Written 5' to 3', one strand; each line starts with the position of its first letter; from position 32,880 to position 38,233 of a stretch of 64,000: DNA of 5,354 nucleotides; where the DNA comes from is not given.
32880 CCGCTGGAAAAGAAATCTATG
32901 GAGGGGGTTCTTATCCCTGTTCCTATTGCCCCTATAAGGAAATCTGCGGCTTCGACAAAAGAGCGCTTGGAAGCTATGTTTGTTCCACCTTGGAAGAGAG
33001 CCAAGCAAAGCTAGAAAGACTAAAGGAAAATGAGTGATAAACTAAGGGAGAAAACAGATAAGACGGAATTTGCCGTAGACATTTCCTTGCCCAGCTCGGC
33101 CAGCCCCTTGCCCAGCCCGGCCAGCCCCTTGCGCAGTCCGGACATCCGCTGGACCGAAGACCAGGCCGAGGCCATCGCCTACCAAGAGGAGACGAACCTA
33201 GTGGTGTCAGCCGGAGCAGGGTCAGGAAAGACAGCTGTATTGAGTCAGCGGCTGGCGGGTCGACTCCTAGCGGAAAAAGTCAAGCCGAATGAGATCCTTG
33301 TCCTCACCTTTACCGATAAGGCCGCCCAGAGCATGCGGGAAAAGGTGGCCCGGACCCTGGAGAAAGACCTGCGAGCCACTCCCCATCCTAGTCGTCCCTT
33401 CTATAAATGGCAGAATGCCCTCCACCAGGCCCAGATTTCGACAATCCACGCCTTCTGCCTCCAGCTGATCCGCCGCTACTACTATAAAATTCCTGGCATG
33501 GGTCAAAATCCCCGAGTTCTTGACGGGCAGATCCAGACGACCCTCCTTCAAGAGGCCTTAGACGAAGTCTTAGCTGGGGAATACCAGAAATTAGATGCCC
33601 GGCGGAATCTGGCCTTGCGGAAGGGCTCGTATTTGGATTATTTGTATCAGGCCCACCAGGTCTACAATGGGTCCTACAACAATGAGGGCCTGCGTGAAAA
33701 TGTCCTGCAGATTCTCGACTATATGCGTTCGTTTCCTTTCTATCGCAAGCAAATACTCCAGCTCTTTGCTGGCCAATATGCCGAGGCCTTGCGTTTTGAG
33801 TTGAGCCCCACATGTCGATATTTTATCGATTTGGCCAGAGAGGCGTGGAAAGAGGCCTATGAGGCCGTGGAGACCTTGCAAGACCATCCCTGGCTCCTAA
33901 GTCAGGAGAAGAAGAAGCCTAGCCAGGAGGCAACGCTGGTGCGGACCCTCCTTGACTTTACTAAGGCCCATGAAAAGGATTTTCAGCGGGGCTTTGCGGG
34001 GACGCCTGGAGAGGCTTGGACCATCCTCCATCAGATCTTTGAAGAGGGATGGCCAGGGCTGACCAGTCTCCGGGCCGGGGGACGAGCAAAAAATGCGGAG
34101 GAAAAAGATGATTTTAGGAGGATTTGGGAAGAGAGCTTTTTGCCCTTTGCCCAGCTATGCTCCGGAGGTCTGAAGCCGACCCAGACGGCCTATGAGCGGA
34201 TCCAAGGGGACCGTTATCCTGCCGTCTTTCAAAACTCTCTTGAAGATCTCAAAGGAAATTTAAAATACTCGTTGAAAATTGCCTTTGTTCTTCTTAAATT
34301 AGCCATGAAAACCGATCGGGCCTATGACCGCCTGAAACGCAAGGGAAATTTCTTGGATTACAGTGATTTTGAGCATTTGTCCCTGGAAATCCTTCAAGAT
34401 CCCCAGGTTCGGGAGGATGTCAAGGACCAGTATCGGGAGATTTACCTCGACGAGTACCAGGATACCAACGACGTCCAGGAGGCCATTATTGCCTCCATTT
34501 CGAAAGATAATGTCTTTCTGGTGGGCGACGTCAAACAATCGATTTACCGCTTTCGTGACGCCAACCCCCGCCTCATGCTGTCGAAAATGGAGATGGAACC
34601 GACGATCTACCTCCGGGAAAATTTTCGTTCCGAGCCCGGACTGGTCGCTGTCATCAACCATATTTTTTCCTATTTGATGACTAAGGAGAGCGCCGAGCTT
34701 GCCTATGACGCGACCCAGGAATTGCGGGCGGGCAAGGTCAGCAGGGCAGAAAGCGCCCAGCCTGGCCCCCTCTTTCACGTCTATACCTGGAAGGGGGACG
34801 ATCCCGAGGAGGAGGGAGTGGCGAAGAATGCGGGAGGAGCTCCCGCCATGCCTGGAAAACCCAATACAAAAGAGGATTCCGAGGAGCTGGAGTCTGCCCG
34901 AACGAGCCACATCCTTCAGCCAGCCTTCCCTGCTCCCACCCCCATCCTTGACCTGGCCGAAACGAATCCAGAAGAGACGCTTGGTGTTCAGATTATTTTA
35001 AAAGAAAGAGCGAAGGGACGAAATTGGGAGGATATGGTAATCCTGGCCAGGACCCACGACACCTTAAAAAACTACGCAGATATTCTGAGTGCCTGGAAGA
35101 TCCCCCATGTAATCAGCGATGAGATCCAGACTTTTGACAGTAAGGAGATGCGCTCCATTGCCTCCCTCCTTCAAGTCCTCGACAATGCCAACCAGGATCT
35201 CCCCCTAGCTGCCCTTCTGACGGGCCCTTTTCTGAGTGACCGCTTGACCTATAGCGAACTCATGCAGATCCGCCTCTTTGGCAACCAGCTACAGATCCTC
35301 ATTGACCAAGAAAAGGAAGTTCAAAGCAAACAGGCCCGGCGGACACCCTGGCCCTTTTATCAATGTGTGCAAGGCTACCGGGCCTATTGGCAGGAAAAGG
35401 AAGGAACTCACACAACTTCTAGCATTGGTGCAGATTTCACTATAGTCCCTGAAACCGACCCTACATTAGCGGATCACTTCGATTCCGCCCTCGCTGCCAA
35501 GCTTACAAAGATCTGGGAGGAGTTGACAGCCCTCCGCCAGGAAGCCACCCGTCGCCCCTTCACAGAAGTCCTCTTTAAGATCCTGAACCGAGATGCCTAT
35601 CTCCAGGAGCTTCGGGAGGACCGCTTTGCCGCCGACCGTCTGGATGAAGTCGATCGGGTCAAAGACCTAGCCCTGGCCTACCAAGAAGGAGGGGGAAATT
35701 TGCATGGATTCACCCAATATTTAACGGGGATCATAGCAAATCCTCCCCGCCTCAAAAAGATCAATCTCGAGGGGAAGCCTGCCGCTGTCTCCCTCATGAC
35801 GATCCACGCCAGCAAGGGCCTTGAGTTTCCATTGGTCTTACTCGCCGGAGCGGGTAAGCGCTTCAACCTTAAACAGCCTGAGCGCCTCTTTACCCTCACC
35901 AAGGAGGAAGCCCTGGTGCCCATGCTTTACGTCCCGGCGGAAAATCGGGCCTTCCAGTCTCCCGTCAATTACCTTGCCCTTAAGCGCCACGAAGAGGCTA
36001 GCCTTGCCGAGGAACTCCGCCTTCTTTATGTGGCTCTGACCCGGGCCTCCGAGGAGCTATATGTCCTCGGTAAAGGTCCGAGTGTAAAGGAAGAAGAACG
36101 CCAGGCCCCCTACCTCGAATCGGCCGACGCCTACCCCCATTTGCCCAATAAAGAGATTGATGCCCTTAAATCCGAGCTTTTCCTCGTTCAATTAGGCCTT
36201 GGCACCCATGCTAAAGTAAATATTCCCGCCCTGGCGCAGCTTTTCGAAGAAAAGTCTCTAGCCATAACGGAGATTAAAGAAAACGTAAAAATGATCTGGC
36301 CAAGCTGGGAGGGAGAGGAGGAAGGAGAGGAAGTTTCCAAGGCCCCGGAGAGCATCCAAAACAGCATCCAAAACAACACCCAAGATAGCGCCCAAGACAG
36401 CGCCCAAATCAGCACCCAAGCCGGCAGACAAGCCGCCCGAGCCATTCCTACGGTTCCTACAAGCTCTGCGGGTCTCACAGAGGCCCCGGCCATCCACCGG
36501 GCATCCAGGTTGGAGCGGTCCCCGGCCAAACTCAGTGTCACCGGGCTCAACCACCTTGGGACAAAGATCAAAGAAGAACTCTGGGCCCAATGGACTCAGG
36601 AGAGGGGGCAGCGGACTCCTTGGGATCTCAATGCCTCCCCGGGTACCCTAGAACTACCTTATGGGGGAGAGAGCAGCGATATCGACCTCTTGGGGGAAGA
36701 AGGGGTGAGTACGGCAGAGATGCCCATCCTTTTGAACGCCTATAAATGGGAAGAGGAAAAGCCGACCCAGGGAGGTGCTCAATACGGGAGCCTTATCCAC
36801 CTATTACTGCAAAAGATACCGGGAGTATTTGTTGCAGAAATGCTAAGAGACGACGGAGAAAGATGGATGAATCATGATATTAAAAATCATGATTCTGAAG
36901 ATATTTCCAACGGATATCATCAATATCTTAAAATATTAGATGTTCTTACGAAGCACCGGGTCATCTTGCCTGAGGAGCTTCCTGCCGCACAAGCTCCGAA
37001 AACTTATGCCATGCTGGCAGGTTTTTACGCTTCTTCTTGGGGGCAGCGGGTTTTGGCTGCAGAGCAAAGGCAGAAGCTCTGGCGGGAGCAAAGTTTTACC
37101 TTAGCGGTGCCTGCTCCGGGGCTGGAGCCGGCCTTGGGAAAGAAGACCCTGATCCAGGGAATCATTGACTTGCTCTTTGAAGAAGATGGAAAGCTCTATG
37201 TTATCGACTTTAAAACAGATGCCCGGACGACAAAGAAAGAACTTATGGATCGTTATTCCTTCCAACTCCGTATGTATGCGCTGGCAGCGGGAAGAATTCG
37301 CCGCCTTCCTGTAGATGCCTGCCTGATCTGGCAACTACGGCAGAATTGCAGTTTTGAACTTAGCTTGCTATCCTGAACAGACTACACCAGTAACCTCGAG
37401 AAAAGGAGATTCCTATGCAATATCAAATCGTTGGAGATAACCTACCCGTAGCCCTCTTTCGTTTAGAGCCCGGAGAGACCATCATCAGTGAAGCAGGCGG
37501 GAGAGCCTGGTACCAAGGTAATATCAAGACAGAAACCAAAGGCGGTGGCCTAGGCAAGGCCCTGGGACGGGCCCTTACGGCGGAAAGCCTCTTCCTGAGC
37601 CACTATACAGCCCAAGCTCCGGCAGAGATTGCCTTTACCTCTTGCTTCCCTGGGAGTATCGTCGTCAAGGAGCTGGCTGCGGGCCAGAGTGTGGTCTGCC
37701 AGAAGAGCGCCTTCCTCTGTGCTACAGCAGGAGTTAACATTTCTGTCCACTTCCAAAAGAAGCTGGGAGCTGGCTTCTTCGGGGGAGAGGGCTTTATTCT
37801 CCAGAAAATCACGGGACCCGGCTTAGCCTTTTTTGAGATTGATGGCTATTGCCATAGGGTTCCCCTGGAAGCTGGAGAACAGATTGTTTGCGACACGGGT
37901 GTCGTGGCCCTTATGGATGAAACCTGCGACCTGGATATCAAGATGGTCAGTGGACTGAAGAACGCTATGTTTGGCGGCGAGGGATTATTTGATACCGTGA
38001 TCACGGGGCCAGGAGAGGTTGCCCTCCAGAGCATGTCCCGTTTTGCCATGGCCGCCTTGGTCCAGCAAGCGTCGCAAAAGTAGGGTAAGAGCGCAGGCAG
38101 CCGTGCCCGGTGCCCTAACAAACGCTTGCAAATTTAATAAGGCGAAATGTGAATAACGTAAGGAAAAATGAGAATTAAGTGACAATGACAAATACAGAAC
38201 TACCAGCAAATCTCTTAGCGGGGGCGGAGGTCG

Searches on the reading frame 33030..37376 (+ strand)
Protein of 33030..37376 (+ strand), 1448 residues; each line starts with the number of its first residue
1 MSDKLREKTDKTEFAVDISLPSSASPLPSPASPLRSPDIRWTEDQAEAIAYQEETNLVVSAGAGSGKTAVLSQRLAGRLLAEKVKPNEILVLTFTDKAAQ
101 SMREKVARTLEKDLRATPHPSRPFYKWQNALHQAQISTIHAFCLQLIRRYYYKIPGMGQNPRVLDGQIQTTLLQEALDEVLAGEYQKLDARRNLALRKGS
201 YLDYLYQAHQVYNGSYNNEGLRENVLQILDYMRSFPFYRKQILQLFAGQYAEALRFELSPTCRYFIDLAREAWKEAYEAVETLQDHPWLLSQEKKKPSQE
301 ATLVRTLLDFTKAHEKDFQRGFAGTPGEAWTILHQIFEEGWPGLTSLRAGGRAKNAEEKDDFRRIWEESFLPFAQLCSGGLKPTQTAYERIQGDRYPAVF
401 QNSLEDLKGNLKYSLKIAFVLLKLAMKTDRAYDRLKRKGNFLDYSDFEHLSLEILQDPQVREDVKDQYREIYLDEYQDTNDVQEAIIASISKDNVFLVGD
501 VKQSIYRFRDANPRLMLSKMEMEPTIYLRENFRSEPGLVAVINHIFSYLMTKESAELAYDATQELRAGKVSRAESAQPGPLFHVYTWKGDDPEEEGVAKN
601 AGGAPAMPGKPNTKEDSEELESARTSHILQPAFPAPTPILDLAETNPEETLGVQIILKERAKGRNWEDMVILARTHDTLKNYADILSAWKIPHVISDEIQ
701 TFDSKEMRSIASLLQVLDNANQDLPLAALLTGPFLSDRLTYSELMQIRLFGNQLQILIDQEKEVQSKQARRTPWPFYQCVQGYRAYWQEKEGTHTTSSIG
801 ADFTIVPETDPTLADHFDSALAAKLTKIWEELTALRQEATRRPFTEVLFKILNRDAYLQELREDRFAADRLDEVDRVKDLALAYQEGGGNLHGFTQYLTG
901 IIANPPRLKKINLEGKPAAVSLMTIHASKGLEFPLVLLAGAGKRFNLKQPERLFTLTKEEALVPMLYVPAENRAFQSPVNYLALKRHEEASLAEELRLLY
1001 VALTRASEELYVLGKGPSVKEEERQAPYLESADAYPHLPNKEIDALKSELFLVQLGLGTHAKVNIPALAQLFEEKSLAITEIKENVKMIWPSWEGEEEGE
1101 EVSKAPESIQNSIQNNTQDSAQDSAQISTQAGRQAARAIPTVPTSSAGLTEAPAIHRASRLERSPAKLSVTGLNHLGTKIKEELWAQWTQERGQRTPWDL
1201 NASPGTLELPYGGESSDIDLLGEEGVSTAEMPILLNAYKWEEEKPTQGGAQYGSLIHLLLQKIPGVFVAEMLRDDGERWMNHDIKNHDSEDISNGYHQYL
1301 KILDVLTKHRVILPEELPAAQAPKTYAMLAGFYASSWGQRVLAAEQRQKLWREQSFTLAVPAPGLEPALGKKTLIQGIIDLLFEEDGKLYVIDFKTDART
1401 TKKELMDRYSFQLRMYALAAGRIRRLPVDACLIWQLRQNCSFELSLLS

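Call 10: search_protein_families(library=pfam, proteins=[window:33030-37376:+])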
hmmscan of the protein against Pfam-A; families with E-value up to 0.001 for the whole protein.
window:33030-37376:+ (1448 aa): 8 families
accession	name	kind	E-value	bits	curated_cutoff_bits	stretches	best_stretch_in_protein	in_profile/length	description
PF00580.27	UvrD-helicase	-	6.8e-57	193.6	23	2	41-219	1-136/271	UvrD/REP helicase N-terminal domain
PF13361.12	UvrD_C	-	3.1e-24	86.5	25.6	1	643-1012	47-345/350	UvrD-like helicase C-terminal domain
PF13245.12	AAA_19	-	1.1e-18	68.2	25.1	1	45-509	1-134/134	AAA domain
PF12705.13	PDDEXK_1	-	2.8e-11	44.3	22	1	1249-1436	33-189/247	PD-(D/E)XK nuclease superfamily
PF13538.12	UvrD_C_2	-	1.5e-09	38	27.4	0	992-1012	31-51/52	UvrD-like helicase C-terminal domain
PF01443.25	Viral_helicase1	-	5.5e-09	36.6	21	0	465-511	56-104/228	Viral superfamily 1 RNA helicase core domain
PF13604.12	AAA_30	-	0.00066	19.9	27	0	43-118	4-81/191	AAA domain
PF00270.35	DEAD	-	0.00071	19.8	26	0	42-112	1-71/167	DEAD/DEAH box helicase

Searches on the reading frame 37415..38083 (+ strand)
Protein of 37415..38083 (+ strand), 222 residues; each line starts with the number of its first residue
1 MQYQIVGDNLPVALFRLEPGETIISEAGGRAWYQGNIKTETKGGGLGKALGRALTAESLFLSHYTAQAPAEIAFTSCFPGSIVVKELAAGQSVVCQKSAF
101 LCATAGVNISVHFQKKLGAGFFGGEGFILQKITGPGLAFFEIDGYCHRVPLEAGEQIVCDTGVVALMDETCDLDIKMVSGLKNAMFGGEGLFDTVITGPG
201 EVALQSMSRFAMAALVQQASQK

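Call 10: search_protein_families(library=pfam, proteins=[window:37415-38083:+])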
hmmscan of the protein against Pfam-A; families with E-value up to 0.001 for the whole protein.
window:37415-38083:+ (222 aa): 1 family
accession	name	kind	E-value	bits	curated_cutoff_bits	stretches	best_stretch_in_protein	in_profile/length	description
PF01987.23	AIM24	-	1.1e-65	221.6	25.7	1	3-207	1-205/205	Mitochondrial biogenesis AIM24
